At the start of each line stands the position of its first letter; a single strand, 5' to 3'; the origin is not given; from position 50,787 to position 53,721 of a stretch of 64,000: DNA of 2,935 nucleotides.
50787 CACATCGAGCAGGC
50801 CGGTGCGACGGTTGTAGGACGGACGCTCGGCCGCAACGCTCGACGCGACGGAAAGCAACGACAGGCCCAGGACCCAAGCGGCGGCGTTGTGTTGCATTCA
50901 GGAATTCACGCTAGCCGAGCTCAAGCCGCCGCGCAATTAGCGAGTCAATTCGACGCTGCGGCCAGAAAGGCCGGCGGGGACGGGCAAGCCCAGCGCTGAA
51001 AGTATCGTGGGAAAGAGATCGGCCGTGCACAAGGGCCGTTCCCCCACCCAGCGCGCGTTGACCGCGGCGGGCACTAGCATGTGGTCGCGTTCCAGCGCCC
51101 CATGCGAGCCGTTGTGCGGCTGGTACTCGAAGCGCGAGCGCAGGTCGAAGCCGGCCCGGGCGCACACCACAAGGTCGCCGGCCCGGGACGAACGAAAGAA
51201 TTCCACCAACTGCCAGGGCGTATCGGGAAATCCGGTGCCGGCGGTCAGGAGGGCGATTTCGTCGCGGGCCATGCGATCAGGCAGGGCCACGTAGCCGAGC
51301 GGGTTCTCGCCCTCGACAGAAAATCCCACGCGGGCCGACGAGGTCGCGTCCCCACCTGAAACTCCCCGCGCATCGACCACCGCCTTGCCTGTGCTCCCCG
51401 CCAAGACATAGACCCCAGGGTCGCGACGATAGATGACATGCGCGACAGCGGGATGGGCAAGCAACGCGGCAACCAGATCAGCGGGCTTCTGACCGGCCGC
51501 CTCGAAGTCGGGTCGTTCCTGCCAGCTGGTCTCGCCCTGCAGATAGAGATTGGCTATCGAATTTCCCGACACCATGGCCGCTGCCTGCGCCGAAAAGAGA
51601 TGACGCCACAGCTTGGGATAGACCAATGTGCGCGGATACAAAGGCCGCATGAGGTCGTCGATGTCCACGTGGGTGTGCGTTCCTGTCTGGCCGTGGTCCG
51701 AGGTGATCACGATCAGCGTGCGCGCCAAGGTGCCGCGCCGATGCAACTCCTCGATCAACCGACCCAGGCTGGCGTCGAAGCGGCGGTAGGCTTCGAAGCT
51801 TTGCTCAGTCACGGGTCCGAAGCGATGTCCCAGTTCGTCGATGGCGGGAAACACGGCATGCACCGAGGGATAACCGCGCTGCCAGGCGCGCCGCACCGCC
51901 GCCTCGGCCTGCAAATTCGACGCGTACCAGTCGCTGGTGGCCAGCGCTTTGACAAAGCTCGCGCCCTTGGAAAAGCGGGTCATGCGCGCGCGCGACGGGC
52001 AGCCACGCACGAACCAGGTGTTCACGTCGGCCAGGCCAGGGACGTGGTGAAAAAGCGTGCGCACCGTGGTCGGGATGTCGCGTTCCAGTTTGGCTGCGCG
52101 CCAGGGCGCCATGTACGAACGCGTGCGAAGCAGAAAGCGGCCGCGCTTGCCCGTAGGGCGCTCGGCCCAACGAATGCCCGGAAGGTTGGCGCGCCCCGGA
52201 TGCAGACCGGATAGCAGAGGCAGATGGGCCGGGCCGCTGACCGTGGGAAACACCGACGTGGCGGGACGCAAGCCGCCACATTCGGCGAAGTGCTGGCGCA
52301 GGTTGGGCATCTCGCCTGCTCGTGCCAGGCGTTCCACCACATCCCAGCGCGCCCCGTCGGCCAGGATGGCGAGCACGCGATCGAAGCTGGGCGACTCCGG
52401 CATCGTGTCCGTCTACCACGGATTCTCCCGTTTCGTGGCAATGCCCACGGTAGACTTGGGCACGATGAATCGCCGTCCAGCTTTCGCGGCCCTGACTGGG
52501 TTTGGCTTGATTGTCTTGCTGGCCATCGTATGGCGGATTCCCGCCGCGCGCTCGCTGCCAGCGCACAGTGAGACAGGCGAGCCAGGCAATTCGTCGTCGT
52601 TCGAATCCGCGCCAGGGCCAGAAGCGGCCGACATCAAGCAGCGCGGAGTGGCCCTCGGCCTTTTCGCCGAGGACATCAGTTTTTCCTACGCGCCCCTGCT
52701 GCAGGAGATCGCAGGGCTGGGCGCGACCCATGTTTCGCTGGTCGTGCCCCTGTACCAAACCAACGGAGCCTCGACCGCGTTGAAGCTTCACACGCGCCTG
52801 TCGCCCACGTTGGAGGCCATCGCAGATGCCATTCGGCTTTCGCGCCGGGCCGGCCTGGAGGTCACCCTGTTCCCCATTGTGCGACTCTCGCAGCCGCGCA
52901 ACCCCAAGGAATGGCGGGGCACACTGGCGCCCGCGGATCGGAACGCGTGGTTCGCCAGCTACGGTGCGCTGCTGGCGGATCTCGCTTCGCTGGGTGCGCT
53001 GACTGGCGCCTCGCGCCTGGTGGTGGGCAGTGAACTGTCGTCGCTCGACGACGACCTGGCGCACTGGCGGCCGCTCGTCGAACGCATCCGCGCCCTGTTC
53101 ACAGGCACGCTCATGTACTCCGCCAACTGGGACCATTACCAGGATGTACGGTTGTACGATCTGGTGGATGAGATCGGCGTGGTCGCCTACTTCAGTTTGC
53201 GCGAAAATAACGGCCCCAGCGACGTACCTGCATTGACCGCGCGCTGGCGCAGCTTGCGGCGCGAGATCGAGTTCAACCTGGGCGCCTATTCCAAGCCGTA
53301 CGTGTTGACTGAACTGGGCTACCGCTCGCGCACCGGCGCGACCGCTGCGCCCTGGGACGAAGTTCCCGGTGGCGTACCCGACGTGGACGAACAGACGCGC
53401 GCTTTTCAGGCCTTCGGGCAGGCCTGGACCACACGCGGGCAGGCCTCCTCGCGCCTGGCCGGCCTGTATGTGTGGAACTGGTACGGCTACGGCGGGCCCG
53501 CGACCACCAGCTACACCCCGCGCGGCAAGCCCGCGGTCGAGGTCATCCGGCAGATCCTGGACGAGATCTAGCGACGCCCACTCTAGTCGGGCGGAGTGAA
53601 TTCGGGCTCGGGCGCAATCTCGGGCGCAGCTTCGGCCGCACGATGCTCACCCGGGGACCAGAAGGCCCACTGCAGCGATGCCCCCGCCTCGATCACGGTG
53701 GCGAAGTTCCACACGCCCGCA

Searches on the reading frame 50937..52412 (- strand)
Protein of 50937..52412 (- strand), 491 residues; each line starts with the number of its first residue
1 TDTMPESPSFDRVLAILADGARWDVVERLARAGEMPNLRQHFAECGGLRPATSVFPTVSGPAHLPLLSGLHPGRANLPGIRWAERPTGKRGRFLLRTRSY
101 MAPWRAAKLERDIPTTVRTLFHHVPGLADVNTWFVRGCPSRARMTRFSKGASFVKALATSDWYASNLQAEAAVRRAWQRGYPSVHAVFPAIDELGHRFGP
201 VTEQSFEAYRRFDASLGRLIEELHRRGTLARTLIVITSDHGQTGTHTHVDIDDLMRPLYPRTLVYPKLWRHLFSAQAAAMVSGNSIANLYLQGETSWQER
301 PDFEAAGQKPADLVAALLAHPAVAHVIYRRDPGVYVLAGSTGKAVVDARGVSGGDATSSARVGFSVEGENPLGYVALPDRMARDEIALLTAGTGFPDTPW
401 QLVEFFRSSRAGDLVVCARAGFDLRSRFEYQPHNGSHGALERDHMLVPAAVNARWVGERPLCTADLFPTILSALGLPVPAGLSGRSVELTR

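Call 30: search_protein_families(library=pfam, proteins=[window:50937-52412:-], max_evalue=0.001)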
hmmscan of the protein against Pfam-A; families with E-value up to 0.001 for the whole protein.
window:50937-52412:- (491 aa): 3 families
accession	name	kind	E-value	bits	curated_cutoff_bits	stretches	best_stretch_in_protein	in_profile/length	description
PF01663.27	Phosphodiest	-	1e-31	111.3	23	1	13-292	1-256/342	Type I phosphodiesterase / nucleotide pyrophosphatase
PF00884.28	Sulfatase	-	1.5e-05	24.9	25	1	201-242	202-243/301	Sulfatase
PF01676.23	Metalloenzyme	-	0.00014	21.9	24.3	1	171-246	136-206/252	Metalloenzyme superfamily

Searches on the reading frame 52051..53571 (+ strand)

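Call 30: search_protein_families(library=pfam, proteins=[window:52051-53571:+], max_evalue=0.001)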
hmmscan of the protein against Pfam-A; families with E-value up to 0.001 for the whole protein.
window:52051-53571:+ (506 aa): 1 family
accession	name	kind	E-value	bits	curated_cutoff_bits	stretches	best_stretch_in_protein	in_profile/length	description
PF22612.2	GH113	-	2.2e-32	113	27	1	217-478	21-269/289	Glycoside Hydrolase Family 113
